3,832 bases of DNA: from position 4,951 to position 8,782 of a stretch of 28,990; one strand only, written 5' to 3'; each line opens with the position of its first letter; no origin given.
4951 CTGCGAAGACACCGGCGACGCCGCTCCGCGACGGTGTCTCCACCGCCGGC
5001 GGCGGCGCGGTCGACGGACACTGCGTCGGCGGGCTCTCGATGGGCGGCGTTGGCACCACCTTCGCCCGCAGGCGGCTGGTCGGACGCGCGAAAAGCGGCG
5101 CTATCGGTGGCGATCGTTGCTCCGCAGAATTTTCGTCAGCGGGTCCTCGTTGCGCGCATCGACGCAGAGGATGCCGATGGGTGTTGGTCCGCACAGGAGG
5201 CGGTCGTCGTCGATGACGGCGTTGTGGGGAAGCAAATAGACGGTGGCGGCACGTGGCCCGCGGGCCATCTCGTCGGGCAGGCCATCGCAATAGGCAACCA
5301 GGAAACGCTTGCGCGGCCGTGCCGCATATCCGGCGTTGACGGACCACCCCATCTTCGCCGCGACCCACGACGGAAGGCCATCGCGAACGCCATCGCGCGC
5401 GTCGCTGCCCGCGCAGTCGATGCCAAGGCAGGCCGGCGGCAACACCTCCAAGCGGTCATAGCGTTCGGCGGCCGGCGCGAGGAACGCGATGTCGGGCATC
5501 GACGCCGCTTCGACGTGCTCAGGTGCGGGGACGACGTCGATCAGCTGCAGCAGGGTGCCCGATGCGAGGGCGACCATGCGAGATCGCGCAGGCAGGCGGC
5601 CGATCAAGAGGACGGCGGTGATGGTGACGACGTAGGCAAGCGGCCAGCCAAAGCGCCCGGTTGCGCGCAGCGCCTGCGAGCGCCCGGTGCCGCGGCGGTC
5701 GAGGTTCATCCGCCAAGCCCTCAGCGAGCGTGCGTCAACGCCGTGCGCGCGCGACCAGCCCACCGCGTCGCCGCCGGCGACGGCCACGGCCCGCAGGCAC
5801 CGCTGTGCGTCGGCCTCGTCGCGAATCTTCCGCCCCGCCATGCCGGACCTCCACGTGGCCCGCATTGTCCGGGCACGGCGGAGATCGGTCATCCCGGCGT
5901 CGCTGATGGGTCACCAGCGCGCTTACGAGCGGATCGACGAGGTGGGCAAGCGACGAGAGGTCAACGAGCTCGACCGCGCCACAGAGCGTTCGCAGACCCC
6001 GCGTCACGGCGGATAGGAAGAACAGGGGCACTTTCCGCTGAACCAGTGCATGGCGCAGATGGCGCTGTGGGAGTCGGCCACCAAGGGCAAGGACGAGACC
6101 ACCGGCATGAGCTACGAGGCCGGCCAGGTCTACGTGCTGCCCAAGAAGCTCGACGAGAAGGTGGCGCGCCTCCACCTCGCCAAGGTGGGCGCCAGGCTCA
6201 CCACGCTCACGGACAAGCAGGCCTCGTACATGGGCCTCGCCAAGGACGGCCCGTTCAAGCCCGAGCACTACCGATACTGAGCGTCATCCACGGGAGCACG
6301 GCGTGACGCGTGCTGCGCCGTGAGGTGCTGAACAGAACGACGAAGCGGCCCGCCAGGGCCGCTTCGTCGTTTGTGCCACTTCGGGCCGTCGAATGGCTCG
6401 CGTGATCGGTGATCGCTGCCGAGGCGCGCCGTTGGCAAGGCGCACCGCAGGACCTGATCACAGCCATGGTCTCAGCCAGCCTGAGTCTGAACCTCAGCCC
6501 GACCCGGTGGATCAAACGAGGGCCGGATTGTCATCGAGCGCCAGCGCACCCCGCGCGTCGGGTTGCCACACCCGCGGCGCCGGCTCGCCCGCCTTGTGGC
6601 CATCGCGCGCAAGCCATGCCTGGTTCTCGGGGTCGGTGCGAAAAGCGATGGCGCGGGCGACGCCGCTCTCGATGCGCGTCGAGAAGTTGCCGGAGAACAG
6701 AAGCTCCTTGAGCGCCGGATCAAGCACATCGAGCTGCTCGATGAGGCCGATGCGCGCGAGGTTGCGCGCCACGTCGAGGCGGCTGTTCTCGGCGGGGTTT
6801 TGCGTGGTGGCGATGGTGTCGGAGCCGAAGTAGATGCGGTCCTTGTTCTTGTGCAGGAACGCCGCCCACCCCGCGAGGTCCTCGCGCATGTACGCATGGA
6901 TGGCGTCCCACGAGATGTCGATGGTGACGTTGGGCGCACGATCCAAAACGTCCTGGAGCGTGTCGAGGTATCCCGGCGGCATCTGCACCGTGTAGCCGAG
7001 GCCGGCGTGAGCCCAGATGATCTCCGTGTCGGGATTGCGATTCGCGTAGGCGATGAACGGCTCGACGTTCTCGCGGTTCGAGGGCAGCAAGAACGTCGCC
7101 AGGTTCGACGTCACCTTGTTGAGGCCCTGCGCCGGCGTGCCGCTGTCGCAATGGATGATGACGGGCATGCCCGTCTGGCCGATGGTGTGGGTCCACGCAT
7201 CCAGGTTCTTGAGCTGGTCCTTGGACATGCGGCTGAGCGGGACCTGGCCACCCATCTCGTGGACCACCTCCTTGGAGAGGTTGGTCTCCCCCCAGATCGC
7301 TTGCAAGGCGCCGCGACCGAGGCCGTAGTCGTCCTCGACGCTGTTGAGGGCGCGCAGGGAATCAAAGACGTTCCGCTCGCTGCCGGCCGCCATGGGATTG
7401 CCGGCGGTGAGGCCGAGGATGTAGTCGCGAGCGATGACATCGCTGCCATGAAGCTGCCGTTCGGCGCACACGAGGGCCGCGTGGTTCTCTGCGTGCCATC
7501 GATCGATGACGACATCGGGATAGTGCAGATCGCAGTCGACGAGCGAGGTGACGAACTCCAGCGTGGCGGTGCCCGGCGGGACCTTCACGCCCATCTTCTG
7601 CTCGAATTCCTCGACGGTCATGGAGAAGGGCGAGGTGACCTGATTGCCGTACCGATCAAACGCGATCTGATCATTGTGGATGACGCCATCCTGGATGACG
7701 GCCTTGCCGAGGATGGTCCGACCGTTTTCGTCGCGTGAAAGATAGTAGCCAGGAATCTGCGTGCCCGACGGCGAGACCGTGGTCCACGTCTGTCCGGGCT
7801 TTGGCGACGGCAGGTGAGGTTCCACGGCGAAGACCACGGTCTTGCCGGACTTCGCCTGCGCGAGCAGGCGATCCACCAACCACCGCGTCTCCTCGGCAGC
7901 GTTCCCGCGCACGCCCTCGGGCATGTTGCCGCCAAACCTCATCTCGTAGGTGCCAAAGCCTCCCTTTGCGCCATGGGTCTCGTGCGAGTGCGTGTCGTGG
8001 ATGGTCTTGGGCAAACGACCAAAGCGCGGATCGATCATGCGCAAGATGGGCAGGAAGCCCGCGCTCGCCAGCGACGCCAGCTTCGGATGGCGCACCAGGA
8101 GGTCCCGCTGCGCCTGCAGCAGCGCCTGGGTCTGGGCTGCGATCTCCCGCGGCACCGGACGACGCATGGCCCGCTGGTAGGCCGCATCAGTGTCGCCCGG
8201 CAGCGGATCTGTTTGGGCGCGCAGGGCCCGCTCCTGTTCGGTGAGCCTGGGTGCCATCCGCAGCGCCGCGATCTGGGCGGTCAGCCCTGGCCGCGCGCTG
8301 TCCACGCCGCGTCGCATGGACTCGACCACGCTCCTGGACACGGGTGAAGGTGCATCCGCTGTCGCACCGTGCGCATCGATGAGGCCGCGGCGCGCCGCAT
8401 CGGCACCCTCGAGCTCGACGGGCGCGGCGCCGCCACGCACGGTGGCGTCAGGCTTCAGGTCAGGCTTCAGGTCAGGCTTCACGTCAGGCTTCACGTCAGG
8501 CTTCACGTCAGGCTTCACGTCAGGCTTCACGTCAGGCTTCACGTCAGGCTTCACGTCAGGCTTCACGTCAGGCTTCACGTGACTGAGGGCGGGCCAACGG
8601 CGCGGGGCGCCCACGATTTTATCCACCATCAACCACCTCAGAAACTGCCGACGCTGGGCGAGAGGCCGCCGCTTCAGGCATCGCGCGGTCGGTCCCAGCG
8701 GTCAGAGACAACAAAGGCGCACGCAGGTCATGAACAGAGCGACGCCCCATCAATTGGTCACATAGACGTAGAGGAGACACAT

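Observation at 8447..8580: Perfect 12-bp x11 tandem array encoding (VKPD)n at the N-terminus of an amidohydrolase fusion protein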

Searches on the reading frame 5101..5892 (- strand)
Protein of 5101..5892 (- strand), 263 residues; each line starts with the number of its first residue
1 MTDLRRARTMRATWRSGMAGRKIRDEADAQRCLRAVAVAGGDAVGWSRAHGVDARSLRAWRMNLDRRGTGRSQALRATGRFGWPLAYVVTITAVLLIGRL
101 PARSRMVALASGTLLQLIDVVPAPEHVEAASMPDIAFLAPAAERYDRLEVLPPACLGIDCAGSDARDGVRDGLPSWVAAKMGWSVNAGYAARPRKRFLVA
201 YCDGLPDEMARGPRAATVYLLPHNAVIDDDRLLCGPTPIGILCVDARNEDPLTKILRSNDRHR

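Call 25: search_protein_families(library=pfam, proteins=[window:5101-5892:-], max_evalue=0.001)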
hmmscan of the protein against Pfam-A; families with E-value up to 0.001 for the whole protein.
window:5101-5892:- (263 aa): 0 families

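Call 80: search_protein_families(library=padloc, proteins=[window:5101-5892:-], max_evalue=0.01)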
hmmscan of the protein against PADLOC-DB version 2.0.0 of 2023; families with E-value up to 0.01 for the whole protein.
window:5101-5892:- (263 aa): 0 families

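Call 81: search_protein_families(library=phrogs, proteins=[window:5101-5892:-], max_evalue=0.01)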
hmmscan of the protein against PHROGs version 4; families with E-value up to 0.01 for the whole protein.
window:5101-5892:- (263 aa): 0 families
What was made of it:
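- Tried and rejected: No PADLOC or PHROG match was found for the protein or its neighbours (calls 80, 81).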

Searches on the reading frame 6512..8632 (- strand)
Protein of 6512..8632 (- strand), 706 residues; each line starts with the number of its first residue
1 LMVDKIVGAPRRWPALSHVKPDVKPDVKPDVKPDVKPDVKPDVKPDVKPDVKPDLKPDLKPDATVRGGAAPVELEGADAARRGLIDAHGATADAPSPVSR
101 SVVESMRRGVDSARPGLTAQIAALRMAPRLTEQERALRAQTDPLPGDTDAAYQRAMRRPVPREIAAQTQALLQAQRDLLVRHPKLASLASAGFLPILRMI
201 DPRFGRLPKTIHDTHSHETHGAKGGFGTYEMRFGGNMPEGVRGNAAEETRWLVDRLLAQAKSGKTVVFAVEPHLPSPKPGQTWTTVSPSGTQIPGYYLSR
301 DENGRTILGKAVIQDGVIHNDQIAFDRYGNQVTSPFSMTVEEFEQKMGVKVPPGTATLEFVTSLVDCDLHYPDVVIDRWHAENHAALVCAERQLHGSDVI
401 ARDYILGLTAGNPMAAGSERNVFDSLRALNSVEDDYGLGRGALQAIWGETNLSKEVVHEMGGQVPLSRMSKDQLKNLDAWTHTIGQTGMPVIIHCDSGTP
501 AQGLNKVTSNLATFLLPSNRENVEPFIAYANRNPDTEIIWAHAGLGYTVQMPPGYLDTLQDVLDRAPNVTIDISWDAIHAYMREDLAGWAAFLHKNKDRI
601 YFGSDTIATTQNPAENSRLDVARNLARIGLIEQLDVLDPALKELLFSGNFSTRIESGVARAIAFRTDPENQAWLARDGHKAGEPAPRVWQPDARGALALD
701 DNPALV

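Call 4: search_protein_families(library=pfam, proteins=[window:6512-8632:-], max_evalue=0.1)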
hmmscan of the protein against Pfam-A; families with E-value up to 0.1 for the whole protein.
window:6512-8632:- (706 aa): 1 family
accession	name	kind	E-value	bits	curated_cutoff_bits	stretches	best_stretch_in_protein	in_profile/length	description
PF04909.20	Amidohydro_2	-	5.9e-06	26.7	26.4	1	485-649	135-282/289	Amidohydrolase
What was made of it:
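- On Amidohydrolase superfamily / Pfam Amidohydro_2 (PF04909): 26.7 bits against a cut-off of 26.4, which is marginal, over residues 485-649 only (call 4).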

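Call 5: search_protein_families(library=ncbifam, proteins=[window:6512-8632:-], max_evalue=0.1)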
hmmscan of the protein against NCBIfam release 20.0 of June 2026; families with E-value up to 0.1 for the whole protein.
window:6512-8632:- (706 aa): 0 families

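Call 7: find_homologous_proteins(query=window:6512-8632:-)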
Query window:6512-8632:- (706 aa): 40 proteins with E <= 0.001 among 8000 candidates.
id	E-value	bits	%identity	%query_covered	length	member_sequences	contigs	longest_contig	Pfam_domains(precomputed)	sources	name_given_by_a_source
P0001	0.0e+0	1361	93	90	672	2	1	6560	-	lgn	-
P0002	0.0e+0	1160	100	71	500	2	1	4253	PF04909.21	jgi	-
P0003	0.0e+0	1101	76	87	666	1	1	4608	-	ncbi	ncbi:MAG: hypothetical protein ACO3JL_11245 [Myxococcota bacterium]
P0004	0.0e+0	1084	76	87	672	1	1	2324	-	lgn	-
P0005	8.7e-283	958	67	86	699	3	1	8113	PF04909.21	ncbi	-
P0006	1.7e-19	88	71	6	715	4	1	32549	-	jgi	-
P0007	3.4e-16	77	73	6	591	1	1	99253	PF20959.3,PF05887.17,PF00746.27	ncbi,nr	ncbi:TPA: YSIRK-type signal peptide-containing protein [Streptococcus agalactiae]|nr:YSIRK-type sign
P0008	3.9e-15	73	62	9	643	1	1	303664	PF20959.3,PF00746.27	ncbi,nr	ncbi:TPA: YSIRK-type signal peptide-containing protein [Streptococcus agalactiae]|nr:YSIRK-type sign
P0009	4.1e-13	67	54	5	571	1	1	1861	-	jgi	-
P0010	1.5e-10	58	67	6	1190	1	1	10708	-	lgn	-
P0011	9.5e-10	56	80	6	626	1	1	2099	PF07714.24,PF00069.32,PF08308.18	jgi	jgi:hypothetical protein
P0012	1.3e-9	55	88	6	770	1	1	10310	PF07714.24,PF00069.32,PF08308.18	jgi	jgi:eukaryotic-like serine/threonine-protein kinase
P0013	2.3e-8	51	63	9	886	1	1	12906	PF07714.24,PF00069.32,PF22820.3,PF08308.18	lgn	-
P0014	1.4e-7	49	57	8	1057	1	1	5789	PF07714.24,PF00069.32,PF00092.35,PF03109.23,PF13519.13,PF01636.30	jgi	jgi:predicted Ser/Thr protein kinase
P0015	2.4e-7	48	42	7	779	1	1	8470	PF13991.12,PF20959.3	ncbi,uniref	ncbi:YSIRK-type signal peptide-containing protein, partial [Streptococcus agalactiae]|uniref:YSIRK-t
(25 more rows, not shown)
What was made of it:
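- Tried and rejected: The first homologue search was swamped by low-complexity hits to the repeat (call 7).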

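Call 8: find_encoding_contigs(protein=window:6512-8629:-, flank=10000)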
Protein window:6512-8629:- (705 aa): no gene with exactly this product is on record in the collection.

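Call 10: find_encoding_contigs(protein=P0001, flank=10000)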
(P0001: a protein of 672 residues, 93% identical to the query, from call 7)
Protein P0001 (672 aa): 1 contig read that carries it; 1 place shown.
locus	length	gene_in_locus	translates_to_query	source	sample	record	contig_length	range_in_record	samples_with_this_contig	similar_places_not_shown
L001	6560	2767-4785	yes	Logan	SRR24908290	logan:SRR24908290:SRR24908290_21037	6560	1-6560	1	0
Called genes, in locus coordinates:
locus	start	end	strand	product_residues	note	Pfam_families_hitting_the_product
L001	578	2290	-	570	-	PF00989:PAS (weak), PF08448:PAS_4, PF13426:PAS_9, PF08447:PAS_3 (faint), PF13185:GAF_2 (weak), PF01590:GAF (weak), PF13188:PAS_8 (weak), PF07568:HisKA_2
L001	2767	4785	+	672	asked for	-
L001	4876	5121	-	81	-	-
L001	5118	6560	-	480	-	?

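Call 11: find_encoding_contigs(protein=P0002, flank=10000)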
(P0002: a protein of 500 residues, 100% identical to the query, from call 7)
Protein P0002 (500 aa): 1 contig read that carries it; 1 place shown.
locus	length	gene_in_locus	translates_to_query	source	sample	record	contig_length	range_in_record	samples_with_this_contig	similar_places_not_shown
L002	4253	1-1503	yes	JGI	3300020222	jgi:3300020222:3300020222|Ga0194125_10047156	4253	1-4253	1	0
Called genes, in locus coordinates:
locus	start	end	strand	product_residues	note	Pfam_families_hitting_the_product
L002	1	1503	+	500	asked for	PF04909:Amidohydro_2 (weak)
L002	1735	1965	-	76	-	PF05221:AdoHcyase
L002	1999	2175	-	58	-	-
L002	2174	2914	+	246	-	PF19830:DUF6311, PF25853:DUF6311_C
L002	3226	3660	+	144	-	PF02311:AraC_binding (weak), PF07883:Cupin_2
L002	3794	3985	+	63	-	-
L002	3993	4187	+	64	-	-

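Call 12: find_encoding_contigs(protein=P0003, flank=10000)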
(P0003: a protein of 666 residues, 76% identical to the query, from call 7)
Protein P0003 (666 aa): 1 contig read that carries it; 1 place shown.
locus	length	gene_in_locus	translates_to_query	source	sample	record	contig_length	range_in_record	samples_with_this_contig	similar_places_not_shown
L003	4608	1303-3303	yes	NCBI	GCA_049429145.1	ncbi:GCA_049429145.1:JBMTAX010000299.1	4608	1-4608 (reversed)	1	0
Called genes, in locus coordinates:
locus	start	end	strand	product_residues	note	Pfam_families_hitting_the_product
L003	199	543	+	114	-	PF06155:GBBH-like_N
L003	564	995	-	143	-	PF13899:Thioredoxin_7 (faint), PF21352:Zn_ribbon_Thio2, PF08534:Redoxin (weak), PF00085:Thioredoxin, PF13098:Thioredoxin_2, PF13905:Thioredoxin_8 (faint)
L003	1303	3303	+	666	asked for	-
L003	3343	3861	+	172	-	-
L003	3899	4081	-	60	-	-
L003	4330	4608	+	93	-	?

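Call 15: find_related_loci(query=A1, collection=genome_contigs, flank=10000)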
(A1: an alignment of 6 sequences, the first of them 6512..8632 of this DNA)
Query A1 (706 aa) in genome_contigs; peptide patterns used: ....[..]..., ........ (x = any residue, [..] = any of these).
20 stretches matched a pattern; 1 encode a relative of the query (tblastn E <= 1e-3); 1 distinct loci.
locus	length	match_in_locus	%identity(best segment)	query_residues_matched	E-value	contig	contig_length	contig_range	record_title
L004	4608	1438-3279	76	88-704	0e+0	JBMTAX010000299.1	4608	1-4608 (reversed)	MAG: Myxococcota bacterium isolate LKB_V5_S17_100percent_par_LKB_V5_S17_concoct.125_sub NODE_19916_length_4608_cov_4.245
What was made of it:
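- Tried and rejected: The genome scan found only the known Myxococcota MAG (call 15).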

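Call 16: find_related_loci(query=A1, collection=metagenome_contigs, flank=10000)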
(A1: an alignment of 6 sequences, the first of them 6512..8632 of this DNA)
Query A1 (706 aa) in metagenome_contigs; peptide patterns used: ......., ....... (x = any residue, [..] = any of these).
387 stretches matched a pattern, but none encodes a relative of the query by tblastn (E <= 1e-3).
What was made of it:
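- Tried and rejected: The metagenome scan with protein patterns found no relative (call 16).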

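Call 40: predict_structure(alignment_id=A1)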
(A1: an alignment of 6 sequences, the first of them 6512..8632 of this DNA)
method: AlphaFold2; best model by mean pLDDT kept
length: 706 residues; sequences in the alignment: 6
mean_pLDDT: 47.1   pTM: 0.41
mean pLDDT of the five models: 47.1, 42.0, 41.6, 40.6, 40.2
residues with pLDDT >= 90: 0; 70-90: 103; 50-70: 205; < 50: 398
segments of 3 or more residues with pLDDT < 50: 1-159, 184-236, 263-310, 322-334, 346-350, 357-377, 408-420, 446-465, 495-519, 543-551, 604-630
pLDDT, mean of each block of 10 residues (from residue 1): 26 27 32 33 34 31 26 26 25 29 34 33 37 41 33 45 61 60 45 39 30 23 29 44 63 63 43 29 32 30 33 67 36 53 50 52 25 39 71 81 55 40 65 79 55 25 44 58 57 43 24 38 69 72 43 67 83 58 64 76 43 32 42 54 52 60 77 69 68 70 53
secondary structure, 60 per line:
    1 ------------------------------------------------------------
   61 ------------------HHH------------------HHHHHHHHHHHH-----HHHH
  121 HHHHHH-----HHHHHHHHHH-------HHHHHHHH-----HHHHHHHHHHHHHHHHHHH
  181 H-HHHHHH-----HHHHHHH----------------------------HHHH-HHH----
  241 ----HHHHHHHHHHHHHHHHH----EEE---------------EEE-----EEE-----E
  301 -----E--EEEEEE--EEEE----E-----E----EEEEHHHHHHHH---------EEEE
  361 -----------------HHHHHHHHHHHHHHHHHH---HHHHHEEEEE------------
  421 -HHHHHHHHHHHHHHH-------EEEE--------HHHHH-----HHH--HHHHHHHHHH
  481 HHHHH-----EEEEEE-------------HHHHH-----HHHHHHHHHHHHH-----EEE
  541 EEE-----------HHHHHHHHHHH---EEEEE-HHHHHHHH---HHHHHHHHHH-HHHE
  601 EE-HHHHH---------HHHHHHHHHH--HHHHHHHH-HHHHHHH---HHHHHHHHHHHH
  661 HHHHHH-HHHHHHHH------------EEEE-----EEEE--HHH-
elements in order (helices of 4 or more, strands of 3 or more residues): H100-111 H117-126 H132-141 H149-156 H162-181 H183-188 H194-200 H229-232 H245-261 E266-268 E284-286 E292-294 E309-314 E317-320 E336-339 H340-347 E357-360 H378-395 H399-403 E404-408 H422-436 E444-447 H456-460 H471-485 E491-496 H510-514 H520-532 E538-543 H555-565 E569-573 H575-582 H586-595 E600-602 H604-608 H618-627 H630-637 H639-645 H649-666 H668-675 E688-691 E697-700
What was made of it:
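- Disorder is inferred from composition and from a low-confidence AF2 model (pLDDT 47 overall, call 40).
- Tried and rejected: The first AF2 model (6 sequences) was too poor to use for fold or disorder (pLDDT 47, call 40).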

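Call 44: find_encoding_contigs(protein=window:6515-8632:-, flank=10000)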
Protein seq(706 aa) (706 aa): no gene with exactly this product is on record in the collection.
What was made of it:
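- Tried and rejected: Exact look-up of the 705-aa and 706-aa products found nothing on record (calls 8, 44).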

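Call 52: list_cluster_members(proteins=[P0001, P0002, L009:2216-4333:+])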
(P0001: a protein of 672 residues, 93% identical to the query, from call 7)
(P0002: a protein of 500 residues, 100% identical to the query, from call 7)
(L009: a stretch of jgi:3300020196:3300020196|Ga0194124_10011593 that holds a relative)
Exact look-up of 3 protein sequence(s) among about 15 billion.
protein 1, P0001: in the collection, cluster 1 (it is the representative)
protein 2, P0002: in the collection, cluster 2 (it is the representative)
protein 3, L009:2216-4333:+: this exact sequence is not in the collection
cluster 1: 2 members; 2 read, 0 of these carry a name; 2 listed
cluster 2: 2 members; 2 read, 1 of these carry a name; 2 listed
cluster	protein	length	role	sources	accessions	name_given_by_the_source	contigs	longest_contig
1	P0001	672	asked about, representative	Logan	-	-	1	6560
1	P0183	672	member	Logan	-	-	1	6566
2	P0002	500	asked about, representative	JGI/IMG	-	-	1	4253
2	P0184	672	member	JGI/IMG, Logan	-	hypothetical protein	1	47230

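Call 54: find_encoding_contigs(protein=P0184, flank=10000)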
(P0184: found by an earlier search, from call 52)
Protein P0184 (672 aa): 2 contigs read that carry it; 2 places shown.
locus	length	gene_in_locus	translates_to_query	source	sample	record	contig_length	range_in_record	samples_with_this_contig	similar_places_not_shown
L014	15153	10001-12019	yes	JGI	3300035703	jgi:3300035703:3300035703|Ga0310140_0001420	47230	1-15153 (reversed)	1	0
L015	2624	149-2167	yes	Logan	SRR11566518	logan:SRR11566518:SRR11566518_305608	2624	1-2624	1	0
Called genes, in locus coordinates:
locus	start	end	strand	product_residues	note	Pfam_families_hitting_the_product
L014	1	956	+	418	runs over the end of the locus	PF00899:ThiF (faint), PF01266:DAO, PF01593:Amino_oxidase, PF07992:Pyr_redox_2 (faint), PF13450:NAD_binding_8, PF13454:NAD_binding_9 (faint), PF01593:Amino_oxidase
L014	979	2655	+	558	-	PF03321:GH3, PF23571:GH3_M, PF23572:GH3_C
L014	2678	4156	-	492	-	PF01039:Carboxyl_trans, PF06833:MdcE (faint), PF03255:ACCA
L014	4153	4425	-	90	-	PF00550:PP-binding (weak)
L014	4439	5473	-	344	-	PF08545:ACP_syn_III, PF08541:ACP_syn_III_C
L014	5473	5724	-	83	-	-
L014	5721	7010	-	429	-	PF00501:AMP-binding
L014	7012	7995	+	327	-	-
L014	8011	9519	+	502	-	PF14319:Zn_Tnp_IS91, PF04986:Y2_Tnp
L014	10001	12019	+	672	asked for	-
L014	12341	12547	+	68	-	-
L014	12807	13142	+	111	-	-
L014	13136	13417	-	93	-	-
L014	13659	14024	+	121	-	PF00005:ABC_tran, PF13304:AAA_21 (faint)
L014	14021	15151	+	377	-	?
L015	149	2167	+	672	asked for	-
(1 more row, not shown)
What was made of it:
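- On IS91-family (rolling-circle) element cargo: L014 has Zn_Tnp_IS91 + Y2_Tnp directly upstream (call 54).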

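Call 77: find_encoding_contigs(protein=P0005, flank=6000, max_places=3)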
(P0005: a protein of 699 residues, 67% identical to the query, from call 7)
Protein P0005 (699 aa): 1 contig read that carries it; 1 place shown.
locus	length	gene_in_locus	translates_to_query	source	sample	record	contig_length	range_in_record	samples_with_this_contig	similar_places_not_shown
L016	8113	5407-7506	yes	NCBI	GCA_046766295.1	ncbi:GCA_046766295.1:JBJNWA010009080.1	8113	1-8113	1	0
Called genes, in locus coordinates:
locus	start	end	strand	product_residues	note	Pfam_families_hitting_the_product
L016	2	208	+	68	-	?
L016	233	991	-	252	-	PF01476:LysM, PF23473:LysM3_LYK4_5 (weak)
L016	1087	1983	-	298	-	PF00126:HTH_1, PF13556:HTH_30 (weak), PF03466:LysR_substrate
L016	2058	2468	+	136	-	PF13564:DoxX_2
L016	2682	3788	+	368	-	PF13948:DUF4215 (weak)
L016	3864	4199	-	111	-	-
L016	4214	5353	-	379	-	-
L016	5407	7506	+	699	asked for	PF04909:Amidohydro_2 (faint)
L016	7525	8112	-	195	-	?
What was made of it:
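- On IS91-family (rolling-circle) element cargo: L001, L003 and L016 have other contexts (calls 10, 12, 77).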

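Call 80: search_protein_families(library=padloc, proteins=[window:6512-8629:-], max_evalue=0.01)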
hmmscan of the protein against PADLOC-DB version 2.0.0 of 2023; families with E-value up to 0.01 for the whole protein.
window:6512-8629:- (705 aa): 0 families

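Call 81: search_protein_families(library=phrogs, proteins=[window:6512-8629:-], max_evalue=0.01)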
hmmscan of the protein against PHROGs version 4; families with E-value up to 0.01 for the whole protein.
window:6512-8629:- (705 aa): 0 families
